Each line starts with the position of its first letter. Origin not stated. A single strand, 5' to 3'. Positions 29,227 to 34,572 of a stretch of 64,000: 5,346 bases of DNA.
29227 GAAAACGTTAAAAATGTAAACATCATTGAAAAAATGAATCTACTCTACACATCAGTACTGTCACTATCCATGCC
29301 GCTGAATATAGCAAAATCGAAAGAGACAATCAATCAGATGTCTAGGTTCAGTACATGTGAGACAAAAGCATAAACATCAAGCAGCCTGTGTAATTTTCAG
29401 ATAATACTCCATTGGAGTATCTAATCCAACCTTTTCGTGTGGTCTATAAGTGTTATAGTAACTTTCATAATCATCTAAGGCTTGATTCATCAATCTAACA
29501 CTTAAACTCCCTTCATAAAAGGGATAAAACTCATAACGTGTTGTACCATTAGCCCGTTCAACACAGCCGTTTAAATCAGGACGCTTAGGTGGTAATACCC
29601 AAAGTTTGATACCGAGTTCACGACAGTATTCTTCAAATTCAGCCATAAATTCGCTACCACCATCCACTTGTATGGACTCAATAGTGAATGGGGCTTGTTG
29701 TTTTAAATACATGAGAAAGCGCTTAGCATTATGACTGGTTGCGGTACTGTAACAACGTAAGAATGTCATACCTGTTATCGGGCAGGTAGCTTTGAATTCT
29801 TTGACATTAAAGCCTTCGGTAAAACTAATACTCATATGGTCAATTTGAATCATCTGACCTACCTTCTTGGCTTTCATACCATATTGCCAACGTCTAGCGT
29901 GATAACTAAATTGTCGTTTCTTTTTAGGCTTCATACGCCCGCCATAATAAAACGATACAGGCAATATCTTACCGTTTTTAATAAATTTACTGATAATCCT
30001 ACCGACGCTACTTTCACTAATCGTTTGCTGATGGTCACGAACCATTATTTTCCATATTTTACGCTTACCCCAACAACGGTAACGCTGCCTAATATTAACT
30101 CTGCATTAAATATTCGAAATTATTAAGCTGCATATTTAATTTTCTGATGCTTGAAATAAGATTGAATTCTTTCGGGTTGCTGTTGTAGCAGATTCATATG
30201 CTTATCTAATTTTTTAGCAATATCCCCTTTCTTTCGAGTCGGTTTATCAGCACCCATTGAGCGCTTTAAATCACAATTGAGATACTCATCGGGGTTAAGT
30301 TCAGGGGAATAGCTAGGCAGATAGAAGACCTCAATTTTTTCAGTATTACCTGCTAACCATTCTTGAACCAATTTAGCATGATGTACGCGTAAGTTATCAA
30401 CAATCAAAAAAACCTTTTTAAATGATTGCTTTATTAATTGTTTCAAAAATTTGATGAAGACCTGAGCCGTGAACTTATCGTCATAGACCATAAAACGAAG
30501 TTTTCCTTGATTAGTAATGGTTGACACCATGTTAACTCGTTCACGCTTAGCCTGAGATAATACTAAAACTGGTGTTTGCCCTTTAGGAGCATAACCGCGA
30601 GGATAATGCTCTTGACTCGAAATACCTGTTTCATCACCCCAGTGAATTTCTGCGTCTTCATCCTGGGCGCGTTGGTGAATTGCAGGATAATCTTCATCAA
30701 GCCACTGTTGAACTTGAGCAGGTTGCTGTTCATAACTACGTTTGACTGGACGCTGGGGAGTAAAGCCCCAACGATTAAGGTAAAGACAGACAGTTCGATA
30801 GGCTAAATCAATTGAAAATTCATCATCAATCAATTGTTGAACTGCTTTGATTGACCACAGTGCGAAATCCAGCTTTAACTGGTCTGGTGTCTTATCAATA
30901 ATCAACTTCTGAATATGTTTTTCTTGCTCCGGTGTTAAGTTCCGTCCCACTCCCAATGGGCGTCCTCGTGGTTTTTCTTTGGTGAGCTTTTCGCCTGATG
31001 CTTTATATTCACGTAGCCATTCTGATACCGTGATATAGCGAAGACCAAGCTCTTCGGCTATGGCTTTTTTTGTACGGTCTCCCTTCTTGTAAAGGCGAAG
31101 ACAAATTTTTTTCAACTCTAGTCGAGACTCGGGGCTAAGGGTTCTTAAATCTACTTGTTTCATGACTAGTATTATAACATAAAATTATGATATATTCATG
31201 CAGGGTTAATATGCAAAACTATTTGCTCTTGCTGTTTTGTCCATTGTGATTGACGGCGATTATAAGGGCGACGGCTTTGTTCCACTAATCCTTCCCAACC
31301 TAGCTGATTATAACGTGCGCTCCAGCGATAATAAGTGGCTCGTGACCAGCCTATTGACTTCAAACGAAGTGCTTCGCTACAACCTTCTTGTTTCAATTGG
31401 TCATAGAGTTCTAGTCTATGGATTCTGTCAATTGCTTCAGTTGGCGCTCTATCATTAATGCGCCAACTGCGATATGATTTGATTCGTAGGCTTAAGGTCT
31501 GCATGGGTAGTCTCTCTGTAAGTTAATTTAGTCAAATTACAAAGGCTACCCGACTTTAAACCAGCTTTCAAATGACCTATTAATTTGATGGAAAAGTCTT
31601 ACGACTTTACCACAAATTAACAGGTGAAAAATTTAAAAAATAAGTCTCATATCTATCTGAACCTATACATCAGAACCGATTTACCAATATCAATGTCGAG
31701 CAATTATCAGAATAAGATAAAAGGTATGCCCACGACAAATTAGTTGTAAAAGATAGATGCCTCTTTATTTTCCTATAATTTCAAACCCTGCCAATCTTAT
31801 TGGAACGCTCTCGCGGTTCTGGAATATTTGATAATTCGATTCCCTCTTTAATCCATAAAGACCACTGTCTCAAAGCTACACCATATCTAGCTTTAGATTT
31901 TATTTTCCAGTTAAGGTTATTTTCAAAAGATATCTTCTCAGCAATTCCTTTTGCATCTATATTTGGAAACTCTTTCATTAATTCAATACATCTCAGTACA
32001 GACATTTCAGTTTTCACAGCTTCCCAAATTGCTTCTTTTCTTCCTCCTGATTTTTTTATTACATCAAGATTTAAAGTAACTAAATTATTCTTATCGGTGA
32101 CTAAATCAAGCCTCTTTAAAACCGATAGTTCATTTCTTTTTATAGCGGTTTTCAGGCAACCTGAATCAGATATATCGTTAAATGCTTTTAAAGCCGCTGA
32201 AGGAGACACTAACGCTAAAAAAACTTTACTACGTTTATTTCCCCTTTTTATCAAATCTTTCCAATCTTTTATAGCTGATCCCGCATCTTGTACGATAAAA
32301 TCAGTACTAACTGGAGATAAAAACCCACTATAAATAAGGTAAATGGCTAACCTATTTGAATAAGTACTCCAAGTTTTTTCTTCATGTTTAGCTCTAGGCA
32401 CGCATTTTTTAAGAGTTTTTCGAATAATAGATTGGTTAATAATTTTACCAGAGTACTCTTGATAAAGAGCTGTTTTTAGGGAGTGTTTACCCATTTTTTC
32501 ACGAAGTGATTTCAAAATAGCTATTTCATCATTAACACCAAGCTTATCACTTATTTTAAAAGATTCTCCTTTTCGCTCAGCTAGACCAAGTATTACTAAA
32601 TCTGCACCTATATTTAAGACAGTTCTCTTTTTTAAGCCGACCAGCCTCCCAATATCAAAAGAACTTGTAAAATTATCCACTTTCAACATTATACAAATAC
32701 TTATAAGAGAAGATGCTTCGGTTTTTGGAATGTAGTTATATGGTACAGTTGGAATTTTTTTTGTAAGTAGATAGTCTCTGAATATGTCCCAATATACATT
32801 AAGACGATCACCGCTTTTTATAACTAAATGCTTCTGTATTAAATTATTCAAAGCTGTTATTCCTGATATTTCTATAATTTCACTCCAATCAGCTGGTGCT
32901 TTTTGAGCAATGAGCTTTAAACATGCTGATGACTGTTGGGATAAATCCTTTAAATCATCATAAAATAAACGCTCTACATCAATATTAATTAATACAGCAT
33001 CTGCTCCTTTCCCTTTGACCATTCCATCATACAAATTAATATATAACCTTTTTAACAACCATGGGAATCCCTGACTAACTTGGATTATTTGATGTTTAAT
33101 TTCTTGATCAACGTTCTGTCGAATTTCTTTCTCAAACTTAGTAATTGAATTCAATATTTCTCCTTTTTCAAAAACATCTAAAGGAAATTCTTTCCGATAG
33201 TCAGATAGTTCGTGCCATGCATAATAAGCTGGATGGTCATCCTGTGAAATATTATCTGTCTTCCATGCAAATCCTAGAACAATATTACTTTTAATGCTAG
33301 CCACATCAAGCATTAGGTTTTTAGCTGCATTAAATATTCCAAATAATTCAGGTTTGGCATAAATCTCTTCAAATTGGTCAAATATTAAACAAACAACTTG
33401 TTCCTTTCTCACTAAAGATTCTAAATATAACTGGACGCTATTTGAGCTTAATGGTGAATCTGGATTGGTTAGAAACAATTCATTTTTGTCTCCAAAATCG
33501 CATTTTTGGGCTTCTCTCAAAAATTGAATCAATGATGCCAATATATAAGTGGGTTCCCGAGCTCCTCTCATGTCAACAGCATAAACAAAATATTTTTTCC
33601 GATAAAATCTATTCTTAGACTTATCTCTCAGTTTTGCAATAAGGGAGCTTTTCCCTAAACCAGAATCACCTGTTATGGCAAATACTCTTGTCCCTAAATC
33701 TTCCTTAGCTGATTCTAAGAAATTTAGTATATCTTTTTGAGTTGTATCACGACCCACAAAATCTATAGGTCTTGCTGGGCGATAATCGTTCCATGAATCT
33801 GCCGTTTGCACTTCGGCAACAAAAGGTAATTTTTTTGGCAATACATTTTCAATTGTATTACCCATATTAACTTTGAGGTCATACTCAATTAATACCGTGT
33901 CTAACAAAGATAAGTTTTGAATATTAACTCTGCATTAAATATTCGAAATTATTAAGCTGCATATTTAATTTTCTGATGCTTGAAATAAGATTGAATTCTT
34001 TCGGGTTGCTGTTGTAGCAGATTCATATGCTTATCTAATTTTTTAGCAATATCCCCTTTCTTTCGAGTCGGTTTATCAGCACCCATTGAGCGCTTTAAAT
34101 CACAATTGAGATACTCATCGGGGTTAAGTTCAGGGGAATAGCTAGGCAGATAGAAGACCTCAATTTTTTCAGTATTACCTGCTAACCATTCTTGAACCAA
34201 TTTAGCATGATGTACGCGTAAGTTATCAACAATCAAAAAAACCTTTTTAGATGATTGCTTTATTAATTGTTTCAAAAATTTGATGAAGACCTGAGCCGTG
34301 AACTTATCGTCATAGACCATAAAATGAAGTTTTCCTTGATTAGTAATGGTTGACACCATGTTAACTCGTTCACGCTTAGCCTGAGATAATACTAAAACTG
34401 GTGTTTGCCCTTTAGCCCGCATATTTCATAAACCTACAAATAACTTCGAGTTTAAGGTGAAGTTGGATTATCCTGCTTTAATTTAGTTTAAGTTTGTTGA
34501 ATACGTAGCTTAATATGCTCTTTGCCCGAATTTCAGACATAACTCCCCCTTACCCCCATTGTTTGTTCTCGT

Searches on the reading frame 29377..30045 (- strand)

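Call 47: search_protein_families(library=pfam, proteins=[window:29377-30045:-], max_evalue=0.001)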
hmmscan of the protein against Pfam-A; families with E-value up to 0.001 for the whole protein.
window:29377-30045:- (222 aa): 3 families
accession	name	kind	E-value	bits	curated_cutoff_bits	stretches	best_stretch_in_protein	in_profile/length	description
PF13683.12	rve_3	-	3e-11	43.3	26.5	1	145-211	2-67/67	Integrase core domain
PF00665.32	rve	-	4.8e-06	27.2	32.6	1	61-156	3-102/102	Integrase core domain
PF13333.12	rve_2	-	0.00048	20.6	22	0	182-214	19-51/56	Integrase core domain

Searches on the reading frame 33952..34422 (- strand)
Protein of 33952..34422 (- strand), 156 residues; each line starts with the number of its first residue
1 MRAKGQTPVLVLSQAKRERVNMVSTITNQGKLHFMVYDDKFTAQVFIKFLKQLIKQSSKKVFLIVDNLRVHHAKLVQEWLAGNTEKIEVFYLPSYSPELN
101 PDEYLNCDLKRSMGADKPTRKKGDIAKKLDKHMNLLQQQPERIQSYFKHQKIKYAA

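Call 47: search_protein_families(library=pfam, proteins=[window:33952-34422:-], max_evalue=0.001)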
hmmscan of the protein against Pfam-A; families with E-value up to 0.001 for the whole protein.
window:33952-34422:- (156 aa): 2 families
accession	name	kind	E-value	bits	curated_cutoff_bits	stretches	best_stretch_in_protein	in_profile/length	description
PF13358.12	DDE_3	-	1.4e-33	116.2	28.6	1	3-116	22-136/146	DDE superfamily endonuclease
PF03184.25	DDE_1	-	0.00072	19.6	22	1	41-98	53-113/177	DDE superfamily endonuclease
